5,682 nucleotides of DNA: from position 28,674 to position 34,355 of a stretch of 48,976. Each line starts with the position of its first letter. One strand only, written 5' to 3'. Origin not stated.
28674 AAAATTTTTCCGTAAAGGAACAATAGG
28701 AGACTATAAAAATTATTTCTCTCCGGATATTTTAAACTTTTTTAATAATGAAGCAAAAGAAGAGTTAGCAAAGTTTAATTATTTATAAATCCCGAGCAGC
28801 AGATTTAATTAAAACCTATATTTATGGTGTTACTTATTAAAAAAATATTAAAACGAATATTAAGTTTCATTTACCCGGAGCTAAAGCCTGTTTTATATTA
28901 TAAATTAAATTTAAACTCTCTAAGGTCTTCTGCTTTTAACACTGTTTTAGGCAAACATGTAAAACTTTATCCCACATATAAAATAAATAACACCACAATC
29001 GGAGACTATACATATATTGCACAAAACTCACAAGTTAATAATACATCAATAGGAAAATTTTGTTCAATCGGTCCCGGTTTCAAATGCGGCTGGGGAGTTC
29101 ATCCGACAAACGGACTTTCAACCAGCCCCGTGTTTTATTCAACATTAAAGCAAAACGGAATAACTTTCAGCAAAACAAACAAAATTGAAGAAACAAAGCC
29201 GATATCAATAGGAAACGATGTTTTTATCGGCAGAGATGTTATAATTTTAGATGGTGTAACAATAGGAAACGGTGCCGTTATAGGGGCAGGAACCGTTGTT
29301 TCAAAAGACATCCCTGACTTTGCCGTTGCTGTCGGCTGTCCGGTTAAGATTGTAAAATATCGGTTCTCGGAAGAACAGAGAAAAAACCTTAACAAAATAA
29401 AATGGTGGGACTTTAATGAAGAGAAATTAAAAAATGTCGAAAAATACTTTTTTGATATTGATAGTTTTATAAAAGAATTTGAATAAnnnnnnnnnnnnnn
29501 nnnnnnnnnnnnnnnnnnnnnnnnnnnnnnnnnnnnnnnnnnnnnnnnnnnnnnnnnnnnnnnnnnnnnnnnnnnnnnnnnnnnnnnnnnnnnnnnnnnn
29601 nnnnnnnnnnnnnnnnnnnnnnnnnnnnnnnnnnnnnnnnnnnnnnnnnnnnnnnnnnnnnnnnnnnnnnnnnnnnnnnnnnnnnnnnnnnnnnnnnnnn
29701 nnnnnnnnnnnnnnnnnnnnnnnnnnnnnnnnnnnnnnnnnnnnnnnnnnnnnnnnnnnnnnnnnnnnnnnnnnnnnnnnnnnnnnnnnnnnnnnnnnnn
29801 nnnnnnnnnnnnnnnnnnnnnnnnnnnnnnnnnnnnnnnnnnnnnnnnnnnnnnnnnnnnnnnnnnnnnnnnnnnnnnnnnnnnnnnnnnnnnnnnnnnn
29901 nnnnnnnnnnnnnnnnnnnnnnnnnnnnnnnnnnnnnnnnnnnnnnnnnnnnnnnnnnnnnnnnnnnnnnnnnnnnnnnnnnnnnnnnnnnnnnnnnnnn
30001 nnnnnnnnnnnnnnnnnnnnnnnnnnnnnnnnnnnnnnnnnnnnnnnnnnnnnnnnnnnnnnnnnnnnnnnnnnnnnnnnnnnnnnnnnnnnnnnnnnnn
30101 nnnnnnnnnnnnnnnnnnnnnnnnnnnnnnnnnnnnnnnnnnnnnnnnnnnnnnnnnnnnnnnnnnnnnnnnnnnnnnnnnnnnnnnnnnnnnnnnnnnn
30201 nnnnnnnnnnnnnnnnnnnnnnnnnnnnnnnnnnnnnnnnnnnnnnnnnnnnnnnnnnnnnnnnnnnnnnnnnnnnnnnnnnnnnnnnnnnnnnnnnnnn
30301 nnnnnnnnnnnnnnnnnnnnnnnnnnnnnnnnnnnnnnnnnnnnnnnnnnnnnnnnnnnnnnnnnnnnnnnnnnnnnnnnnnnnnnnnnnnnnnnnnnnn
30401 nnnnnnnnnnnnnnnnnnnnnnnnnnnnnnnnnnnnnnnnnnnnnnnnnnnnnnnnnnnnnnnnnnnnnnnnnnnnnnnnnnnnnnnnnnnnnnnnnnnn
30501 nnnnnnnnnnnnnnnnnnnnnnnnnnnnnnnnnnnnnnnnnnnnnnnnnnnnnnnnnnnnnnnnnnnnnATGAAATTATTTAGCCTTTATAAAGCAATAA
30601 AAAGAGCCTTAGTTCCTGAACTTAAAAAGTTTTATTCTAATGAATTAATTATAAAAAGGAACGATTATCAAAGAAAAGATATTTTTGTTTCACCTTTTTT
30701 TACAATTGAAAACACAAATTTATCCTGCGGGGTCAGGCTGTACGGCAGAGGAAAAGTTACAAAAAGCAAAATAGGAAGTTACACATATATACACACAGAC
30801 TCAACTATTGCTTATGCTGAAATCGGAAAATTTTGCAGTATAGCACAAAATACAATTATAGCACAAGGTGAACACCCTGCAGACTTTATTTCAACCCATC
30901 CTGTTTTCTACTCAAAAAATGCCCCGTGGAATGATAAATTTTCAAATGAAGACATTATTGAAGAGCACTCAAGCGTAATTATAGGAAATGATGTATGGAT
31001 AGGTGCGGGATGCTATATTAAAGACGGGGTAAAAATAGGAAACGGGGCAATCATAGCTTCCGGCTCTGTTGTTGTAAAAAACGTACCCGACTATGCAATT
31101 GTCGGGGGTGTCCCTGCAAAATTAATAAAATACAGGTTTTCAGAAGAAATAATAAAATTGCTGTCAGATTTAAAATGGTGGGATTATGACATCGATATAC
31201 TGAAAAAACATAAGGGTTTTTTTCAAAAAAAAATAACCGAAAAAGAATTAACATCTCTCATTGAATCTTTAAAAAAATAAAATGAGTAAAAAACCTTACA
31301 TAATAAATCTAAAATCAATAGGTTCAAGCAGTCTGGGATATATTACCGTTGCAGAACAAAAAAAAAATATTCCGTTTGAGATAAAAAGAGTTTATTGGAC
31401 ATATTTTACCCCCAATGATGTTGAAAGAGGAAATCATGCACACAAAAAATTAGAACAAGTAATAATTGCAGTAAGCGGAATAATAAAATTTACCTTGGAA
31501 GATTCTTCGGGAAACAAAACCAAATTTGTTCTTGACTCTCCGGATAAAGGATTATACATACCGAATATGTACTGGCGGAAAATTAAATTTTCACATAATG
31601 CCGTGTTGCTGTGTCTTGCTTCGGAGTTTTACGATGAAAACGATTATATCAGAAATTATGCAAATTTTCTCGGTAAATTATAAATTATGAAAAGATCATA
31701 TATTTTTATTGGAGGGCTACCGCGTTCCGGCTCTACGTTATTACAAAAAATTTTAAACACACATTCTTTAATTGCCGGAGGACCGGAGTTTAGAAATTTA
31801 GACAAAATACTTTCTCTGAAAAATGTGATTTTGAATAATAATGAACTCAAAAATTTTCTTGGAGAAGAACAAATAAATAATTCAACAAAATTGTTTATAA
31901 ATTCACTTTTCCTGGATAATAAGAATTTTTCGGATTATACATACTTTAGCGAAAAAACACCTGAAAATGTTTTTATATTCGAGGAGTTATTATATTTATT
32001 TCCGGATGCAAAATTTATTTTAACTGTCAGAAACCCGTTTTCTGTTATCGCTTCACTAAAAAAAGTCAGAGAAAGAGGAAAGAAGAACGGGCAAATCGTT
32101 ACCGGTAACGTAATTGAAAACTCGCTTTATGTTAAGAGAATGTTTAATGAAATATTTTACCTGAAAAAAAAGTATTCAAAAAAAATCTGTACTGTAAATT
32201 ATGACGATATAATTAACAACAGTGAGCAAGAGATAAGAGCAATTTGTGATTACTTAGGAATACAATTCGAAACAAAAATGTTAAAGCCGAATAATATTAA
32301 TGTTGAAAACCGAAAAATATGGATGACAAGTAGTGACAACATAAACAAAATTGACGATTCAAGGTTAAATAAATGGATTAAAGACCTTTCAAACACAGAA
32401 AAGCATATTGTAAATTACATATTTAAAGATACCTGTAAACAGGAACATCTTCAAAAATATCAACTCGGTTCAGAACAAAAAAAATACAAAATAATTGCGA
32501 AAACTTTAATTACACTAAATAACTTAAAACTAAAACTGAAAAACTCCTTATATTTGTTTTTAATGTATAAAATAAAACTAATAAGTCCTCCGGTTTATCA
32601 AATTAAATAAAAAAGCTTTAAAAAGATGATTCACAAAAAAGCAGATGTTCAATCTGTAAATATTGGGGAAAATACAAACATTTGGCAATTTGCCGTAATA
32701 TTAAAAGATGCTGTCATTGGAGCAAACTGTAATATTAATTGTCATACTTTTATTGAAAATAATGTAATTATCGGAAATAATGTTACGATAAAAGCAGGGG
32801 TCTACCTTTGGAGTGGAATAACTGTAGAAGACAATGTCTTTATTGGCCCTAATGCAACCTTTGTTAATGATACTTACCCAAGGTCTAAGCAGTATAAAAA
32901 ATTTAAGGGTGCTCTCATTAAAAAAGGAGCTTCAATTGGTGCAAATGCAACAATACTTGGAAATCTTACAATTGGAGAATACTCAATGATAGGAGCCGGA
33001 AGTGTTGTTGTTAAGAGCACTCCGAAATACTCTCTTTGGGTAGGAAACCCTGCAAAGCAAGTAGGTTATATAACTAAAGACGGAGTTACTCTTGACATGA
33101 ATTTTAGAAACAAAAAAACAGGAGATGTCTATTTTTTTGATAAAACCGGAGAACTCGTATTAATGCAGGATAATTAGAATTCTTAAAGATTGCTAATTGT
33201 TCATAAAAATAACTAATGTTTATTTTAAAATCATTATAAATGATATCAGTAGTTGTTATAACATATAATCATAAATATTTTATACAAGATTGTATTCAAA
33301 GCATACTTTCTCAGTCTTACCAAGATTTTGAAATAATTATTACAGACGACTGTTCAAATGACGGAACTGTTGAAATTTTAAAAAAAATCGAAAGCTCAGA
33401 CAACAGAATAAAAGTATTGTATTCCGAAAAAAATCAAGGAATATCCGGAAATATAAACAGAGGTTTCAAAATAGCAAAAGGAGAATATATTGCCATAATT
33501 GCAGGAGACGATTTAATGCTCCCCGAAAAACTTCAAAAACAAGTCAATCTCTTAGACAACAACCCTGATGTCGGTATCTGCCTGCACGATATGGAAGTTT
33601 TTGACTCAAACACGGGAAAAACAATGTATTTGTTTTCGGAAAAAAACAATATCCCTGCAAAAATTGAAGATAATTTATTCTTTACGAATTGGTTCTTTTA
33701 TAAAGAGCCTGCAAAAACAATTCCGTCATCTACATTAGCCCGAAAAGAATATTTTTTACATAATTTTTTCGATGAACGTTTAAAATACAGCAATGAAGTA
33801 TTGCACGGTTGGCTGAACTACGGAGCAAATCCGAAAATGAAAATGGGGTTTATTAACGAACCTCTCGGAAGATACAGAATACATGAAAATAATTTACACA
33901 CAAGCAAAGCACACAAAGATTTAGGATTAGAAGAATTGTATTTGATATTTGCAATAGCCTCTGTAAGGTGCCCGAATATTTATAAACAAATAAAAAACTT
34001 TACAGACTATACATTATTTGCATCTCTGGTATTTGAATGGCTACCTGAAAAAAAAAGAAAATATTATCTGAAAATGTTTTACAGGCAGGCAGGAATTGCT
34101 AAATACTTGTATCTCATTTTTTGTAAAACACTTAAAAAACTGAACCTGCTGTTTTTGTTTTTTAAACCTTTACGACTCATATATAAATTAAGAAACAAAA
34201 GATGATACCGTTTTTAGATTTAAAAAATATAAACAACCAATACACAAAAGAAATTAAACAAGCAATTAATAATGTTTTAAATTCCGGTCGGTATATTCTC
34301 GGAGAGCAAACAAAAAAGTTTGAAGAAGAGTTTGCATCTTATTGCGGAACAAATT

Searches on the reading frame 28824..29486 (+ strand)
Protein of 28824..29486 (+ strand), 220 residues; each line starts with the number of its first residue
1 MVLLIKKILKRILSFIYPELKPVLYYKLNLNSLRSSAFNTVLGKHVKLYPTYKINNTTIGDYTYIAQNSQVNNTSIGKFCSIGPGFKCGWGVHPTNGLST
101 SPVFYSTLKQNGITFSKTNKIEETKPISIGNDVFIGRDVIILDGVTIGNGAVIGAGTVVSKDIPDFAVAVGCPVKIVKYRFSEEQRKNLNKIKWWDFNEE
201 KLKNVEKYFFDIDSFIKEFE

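Call 5: search_protein_families(library=pfam, proteins=[window:28824-29486:+], max_evalue=0.001)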
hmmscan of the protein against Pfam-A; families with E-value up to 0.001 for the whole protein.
window:28824-29486:+ (220 aa): 6 families
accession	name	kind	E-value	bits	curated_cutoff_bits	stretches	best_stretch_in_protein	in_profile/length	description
PF00132.30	Hexapep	-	1.6e-16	59.7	27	2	127-160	2-35/36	Bacterial transferase hexapeptide (six repeats)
PF25084.1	LbH_EIF2B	-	8.1e-09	35.9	54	1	44-85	8-50/105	EIF2B subunit epsilon LbH domain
PF14602.12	Hexapep_2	-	2e-08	34.3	27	1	126-160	1-33/34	Hexapeptide repeat of succinyl-transferase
PF16314.11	DUF4954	-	7.4e-05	22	26.2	0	39-76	173-210/433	Domain of unknown function (DUF4954)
PF21711.3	DCTN5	-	0.00065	19.8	40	0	127-174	108-151/182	Dynactin subunit 5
PF24894.1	Hexapep_GlmU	-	0.00069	20.1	23.3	0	39-90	34-85/104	GlmU-like, C-terminal hexapeptide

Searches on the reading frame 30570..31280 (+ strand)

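Call 5: search_protein_families(library=pfam, proteins=[window:30570-31280:+], max_evalue=0.001)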
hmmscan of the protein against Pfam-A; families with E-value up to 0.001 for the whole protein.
window:30570-31280:+ (236 aa): 4 families
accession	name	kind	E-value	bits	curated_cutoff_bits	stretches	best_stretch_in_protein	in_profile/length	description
PF00132.30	Hexapep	-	7.2e-15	54.4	27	1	136-168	2-34/36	Bacterial transferase hexapeptide (six repeats)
PF14602.12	Hexapep_2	-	5.4e-07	29.7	27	1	136-168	2-32/34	Hexapeptide repeat of succinyl-transferase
PF25084.1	LbH_EIF2B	-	5.6e-06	26.8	54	0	65-98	21-54/105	EIF2B subunit epsilon LbH domain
PF21711.3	DCTN5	-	0.00066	19.8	40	0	133-184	105-152/182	Dynactin subunit 5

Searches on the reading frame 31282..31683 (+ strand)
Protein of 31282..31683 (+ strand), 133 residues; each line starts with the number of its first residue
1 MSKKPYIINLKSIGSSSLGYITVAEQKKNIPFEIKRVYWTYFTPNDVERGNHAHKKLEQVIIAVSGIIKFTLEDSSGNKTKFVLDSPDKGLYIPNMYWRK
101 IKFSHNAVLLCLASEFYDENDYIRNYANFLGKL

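Call 5: search_protein_families(library=pfam, proteins=[window:31282-31683:+], max_evalue=0.001)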
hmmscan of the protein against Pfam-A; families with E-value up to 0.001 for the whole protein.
window:31282-31683:+ (133 aa): 1 family
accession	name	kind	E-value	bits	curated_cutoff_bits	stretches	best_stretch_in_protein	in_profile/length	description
PF05523.17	FdtA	-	1.3e-45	154.9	23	1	6-130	4-127/131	WxcM-like, C-terminal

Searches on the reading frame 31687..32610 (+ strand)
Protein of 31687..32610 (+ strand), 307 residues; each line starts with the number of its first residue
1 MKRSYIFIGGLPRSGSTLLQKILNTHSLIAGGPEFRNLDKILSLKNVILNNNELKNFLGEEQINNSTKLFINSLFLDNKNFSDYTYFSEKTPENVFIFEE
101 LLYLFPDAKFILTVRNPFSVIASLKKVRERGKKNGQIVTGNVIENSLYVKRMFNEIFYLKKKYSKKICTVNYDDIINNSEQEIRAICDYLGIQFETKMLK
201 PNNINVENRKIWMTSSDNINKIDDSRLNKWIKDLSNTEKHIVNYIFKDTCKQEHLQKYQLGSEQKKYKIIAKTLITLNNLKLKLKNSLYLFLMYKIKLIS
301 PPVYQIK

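Call 5: search_protein_families(library=pfam, proteins=[window:31687-32610:+], max_evalue=0.001)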
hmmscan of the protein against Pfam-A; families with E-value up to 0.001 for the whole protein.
window:31687-32610:+ (307 aa): 3 families
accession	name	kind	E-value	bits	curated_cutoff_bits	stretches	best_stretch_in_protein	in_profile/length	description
PF13469.12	Sulfotransfer_3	-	4.3e-29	102.8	27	1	6-195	2-215/216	Sulfotransferase family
PF00685.33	Sulfotransfer_1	-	2.2e-10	40.8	22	1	6-241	4-227/255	Sulfotransferase domain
PF17784.7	Sulfotransfer_4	-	1.3e-06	28.9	22.8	1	95-185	78-173/215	Sulfotransferase domain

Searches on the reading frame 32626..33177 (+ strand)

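Call 55: search_protein_families(library=pfam, proteins=[window:32626-33177:+], max_evalue=0.0001)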
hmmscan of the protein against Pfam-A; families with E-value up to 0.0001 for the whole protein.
window:32626-33177:+ (183 aa): 3 families
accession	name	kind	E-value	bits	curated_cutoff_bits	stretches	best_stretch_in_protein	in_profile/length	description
PF00132.30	Hexapep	-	2.2e-24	84.5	27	3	46-78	1-33/36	Bacterial transferase hexapeptide (six repeats)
PF25084.1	LbH_EIF2B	-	7.4e-10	39.2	54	1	9-110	8-105/105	EIF2B subunit epsilon LbH domain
PF14602.12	Hexapep_2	-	5.9e-06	26.3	27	0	28-61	7-32/34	Hexapeptide repeat of succinyl-transferase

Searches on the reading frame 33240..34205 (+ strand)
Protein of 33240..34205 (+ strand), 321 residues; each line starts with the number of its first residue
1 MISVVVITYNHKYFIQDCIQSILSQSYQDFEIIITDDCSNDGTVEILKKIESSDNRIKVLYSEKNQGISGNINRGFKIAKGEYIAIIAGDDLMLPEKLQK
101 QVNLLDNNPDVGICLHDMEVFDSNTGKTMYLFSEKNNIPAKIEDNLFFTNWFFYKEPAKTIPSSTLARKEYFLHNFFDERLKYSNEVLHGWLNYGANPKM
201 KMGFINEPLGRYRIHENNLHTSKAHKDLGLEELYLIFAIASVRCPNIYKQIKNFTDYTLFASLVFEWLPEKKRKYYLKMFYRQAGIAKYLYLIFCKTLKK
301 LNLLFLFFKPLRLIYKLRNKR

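Call 55: search_protein_families(library=pfam, proteins=[window:33240-34205:+], max_evalue=0.0001)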
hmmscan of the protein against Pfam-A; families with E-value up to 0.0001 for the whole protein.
window:33240-34205:+ (321 aa): 3 families
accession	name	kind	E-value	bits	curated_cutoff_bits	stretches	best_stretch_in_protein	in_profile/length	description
PF00535.33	Glycos_transf_2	-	8.4e-38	130.4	23.3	1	3-153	1-151/168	Glycosyl transferase family 2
PF13641.12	Glyco_tranf_2_3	-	8e-14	52.6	27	1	2-115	3-120/230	Glycosyltransferase like family 2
PF10111.15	Glyco_tranf_2_2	-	2.6e-11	44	27.3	1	3-181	1-185/276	Glycosyltransferase like family 2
